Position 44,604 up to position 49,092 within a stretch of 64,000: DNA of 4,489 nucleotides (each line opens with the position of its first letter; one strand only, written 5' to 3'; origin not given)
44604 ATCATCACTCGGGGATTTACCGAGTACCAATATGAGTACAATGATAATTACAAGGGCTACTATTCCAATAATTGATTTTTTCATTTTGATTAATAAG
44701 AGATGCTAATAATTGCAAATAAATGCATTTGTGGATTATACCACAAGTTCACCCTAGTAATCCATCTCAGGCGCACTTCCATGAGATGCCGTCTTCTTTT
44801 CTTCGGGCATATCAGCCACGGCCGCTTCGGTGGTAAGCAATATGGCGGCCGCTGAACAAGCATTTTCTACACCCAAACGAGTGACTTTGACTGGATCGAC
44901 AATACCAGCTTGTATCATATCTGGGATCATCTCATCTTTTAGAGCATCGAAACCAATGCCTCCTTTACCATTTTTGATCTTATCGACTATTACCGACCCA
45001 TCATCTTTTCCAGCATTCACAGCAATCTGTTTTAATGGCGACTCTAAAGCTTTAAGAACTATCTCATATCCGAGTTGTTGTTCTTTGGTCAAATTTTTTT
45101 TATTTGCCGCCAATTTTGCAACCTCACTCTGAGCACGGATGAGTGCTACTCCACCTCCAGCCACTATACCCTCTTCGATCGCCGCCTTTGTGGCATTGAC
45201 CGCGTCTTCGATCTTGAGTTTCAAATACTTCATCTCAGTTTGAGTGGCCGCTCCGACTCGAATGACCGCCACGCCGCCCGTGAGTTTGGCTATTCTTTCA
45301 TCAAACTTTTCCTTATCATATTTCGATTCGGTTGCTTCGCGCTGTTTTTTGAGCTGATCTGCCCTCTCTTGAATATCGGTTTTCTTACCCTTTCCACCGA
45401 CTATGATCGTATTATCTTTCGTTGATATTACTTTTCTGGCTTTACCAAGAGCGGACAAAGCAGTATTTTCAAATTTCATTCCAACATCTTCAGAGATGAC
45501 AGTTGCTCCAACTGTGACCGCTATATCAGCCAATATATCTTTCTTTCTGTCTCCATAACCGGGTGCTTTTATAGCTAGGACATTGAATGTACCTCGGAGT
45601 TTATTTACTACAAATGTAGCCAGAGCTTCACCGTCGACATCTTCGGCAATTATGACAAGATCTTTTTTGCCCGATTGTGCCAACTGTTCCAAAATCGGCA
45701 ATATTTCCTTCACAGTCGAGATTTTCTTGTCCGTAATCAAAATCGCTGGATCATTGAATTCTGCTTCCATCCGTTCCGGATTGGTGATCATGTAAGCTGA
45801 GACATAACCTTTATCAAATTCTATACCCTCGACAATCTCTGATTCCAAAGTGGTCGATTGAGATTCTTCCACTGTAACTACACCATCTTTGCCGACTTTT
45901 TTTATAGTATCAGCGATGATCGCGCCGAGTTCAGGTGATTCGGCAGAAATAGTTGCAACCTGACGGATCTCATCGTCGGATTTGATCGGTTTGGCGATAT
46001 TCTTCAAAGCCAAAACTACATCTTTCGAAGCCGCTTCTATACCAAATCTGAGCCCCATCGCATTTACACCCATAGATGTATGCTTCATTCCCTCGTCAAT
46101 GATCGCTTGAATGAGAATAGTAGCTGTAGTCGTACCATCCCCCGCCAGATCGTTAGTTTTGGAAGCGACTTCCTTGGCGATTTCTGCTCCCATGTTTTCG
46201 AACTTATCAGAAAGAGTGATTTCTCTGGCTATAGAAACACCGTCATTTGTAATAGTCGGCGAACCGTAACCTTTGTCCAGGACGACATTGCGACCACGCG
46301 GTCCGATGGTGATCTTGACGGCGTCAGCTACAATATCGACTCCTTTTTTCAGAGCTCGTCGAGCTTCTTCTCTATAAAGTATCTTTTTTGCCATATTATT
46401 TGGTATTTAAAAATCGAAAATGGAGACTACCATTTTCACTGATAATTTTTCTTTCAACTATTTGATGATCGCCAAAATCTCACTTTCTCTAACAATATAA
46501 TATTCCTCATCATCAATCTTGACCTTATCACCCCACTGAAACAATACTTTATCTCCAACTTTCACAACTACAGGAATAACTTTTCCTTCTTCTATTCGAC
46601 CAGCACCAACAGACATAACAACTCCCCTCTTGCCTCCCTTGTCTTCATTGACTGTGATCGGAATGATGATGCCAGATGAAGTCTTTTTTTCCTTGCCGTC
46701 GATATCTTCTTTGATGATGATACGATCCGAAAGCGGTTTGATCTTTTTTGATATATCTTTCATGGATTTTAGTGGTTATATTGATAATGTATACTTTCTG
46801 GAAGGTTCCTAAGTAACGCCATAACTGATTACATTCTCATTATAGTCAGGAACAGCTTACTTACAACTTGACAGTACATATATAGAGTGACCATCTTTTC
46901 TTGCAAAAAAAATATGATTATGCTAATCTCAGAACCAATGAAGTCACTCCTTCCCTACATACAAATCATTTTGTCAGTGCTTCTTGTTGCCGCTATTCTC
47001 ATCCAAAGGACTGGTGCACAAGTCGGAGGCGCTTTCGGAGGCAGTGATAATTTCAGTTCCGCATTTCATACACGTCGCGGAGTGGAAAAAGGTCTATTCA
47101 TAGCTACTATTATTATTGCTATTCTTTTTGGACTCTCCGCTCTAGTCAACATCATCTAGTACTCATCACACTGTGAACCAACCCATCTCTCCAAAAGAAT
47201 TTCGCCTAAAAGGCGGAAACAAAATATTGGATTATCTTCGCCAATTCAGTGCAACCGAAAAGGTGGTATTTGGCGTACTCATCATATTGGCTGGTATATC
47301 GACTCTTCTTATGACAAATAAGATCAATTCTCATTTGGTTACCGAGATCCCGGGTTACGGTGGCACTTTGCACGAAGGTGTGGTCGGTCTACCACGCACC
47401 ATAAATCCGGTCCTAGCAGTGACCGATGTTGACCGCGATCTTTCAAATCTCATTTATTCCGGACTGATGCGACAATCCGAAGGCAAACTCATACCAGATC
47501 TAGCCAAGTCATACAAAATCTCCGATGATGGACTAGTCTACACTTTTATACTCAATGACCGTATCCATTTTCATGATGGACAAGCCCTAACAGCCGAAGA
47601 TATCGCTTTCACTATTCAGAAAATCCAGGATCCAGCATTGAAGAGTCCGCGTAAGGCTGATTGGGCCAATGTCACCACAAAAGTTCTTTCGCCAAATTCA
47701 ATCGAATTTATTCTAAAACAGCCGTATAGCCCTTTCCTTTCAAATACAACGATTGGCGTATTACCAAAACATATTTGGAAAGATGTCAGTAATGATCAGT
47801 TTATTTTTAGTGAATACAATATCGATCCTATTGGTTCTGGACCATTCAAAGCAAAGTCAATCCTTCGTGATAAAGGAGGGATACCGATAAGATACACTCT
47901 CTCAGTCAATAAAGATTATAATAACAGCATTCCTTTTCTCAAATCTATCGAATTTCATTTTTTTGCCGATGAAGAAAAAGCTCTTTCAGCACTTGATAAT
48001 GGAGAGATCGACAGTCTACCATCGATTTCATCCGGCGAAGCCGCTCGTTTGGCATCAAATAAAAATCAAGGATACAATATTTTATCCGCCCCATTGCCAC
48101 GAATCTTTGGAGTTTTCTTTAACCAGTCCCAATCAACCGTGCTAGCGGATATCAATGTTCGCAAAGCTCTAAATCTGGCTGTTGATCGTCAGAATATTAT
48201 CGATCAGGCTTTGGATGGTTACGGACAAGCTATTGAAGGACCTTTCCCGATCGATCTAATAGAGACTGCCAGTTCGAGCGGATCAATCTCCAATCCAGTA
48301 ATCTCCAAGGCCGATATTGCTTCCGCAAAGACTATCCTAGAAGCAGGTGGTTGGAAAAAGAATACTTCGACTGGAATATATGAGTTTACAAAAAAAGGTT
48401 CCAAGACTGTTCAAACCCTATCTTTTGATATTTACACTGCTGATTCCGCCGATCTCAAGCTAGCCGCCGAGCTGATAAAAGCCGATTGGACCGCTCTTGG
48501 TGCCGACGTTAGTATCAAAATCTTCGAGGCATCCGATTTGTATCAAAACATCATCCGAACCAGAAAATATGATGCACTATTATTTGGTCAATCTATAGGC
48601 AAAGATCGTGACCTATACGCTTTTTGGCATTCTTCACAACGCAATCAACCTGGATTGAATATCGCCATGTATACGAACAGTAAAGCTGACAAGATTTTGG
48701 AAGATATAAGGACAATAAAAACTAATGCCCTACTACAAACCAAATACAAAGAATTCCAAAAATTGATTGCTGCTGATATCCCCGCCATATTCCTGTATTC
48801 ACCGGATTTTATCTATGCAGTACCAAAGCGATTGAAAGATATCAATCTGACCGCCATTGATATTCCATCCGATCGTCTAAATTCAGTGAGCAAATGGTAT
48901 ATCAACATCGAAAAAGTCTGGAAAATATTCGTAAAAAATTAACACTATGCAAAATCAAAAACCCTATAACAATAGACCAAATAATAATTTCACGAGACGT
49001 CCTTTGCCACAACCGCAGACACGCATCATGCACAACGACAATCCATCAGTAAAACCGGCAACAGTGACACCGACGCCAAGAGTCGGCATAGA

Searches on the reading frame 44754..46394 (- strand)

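Call 80: search_protein_families(library=pfam, proteins=[window:44754-46394:-], max_evalue=0.00001)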
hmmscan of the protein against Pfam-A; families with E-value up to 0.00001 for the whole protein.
window:44754-46394:- (546 aa): 1 family
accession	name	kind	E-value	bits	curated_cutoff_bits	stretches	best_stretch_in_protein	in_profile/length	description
PF00118.29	Cpn60_TCP1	-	2.6e-65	221.4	34.3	1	22-528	1-488/490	TCP-1/cpn60 chaperonin family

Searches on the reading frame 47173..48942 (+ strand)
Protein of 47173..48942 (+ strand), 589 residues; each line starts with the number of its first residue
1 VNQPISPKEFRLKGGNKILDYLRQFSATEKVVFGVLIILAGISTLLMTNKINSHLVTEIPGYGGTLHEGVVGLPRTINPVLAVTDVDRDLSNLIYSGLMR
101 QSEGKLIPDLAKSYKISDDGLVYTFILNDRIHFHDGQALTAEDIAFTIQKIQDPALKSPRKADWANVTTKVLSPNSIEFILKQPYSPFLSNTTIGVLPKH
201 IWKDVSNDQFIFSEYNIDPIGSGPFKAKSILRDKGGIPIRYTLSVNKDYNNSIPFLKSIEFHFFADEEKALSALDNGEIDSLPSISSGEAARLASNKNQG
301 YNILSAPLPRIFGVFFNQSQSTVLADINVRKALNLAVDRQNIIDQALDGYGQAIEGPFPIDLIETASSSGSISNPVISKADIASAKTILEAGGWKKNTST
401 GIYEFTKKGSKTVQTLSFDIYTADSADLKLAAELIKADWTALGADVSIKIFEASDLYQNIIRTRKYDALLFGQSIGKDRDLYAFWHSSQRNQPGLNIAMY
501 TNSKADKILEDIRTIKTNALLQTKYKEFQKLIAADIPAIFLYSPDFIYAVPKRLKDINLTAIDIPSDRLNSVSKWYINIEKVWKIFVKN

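Call 80: search_protein_families(library=pfam, proteins=[window:47173-48942:+], max_evalue=0.00001)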
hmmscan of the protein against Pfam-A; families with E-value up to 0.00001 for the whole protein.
window:47173-48942:+ (589 aa): 1 family
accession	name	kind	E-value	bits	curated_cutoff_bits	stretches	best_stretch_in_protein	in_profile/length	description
PF00496.27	SBP_bac_5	-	1.2e-68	232.4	32.4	1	105-487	1-360/368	Bacterial extracellular solute-binding proteins, family 5 Middle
